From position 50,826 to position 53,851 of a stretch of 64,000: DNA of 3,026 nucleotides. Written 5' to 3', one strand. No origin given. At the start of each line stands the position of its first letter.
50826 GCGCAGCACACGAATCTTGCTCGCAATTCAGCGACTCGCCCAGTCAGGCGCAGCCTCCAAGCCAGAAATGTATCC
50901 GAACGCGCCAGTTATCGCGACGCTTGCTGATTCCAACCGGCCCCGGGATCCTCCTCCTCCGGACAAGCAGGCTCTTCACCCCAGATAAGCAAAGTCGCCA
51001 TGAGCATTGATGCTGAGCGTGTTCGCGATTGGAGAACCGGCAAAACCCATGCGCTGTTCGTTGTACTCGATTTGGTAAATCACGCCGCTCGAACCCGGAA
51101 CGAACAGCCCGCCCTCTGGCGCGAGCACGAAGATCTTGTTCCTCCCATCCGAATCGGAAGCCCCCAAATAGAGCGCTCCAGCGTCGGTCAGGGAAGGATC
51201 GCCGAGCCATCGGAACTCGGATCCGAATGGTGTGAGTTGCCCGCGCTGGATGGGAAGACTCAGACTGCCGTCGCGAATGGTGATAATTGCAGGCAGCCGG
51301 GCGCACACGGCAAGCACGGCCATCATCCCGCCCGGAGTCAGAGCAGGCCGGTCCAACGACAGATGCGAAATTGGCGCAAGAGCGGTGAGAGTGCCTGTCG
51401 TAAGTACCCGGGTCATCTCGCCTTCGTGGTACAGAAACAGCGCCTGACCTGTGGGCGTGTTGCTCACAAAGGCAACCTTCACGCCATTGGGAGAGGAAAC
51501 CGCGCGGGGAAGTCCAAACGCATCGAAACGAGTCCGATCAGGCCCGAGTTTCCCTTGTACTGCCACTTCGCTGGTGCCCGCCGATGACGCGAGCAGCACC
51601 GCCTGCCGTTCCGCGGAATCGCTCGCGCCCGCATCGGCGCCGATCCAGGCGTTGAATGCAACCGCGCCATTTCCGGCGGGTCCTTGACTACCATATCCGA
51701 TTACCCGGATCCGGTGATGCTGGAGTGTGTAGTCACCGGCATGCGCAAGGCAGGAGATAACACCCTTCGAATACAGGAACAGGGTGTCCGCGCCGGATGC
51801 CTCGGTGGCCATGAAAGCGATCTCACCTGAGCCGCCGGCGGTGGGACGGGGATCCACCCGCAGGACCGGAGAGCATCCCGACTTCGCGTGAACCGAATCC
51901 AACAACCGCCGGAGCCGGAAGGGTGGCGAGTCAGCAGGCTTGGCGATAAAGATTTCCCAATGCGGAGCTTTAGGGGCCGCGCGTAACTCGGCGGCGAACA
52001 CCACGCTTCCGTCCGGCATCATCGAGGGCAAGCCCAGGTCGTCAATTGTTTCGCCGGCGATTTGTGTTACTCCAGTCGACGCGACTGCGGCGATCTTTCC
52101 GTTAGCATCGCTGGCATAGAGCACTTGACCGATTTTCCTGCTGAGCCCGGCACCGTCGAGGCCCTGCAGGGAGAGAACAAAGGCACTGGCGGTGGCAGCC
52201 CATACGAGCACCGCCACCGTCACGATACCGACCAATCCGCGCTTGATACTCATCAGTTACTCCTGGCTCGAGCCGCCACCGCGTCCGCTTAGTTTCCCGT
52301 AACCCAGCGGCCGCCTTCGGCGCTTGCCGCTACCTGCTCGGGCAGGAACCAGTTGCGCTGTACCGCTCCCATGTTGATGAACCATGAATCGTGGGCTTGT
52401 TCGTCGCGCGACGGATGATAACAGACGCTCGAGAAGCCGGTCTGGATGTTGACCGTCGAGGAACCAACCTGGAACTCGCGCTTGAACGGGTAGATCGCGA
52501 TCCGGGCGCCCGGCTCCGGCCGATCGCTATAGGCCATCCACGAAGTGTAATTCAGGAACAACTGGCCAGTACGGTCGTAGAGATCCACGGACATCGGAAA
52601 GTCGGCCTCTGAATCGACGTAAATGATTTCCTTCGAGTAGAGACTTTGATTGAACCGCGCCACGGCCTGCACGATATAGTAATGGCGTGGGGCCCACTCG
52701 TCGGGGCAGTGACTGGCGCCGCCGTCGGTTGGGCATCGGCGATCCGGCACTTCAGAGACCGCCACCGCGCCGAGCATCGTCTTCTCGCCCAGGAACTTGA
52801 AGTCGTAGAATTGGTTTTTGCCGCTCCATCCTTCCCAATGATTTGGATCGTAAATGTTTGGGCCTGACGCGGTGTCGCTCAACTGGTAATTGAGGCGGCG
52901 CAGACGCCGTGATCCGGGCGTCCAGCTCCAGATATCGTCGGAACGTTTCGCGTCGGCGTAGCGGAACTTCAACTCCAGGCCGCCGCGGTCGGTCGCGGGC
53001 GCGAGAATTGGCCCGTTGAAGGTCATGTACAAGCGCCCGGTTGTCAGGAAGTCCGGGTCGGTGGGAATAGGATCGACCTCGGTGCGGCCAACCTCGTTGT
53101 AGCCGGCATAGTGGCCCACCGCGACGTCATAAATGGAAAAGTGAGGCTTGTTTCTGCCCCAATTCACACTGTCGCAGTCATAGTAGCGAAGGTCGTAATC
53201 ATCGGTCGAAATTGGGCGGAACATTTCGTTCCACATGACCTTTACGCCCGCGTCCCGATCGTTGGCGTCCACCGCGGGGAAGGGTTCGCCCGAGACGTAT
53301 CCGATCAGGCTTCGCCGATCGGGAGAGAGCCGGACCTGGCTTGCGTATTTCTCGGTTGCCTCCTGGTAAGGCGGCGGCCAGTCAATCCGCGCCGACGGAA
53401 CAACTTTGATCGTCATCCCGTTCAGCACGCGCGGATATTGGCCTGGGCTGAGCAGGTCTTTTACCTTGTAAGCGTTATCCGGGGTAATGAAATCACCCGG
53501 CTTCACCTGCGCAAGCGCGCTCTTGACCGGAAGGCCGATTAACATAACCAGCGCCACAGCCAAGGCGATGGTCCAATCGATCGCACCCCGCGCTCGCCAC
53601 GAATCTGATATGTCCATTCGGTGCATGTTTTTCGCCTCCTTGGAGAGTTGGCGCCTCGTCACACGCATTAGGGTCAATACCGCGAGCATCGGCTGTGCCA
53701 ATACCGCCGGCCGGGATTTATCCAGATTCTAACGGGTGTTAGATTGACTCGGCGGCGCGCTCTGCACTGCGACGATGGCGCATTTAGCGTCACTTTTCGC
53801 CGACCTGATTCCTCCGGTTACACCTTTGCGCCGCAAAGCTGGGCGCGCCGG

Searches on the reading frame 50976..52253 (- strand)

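Call 51: search_protein_families(library=pfam, proteins=[window:50976-52253:-], max_evalue=0.0001)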
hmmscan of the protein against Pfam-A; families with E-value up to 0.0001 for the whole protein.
window:50976-52253:- (425 aa): 1 family
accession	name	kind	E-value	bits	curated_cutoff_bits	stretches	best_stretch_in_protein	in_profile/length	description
PF24251.1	DUF7453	-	1.5e-09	37.7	26.2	1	43-318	23-305/460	Family of unknown function (DUF7453)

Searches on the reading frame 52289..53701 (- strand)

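Call 51: search_protein_families(library=pfam, proteins=[window:52289-53701:-], max_evalue=0.0001)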
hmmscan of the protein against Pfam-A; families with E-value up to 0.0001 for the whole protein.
window:52289-53701:- (470 aa): 2 families
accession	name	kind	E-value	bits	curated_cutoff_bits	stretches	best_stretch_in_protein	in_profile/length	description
PF07044.18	DUF1329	-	3.8e-34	119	23.1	1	72-394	2-316/368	Protein of unknown function (DUF1329)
PF17131.11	LolA_like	-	1.3e-07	31.9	30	0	339-382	84-128/184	Outer membrane lipoprotein-sorting protein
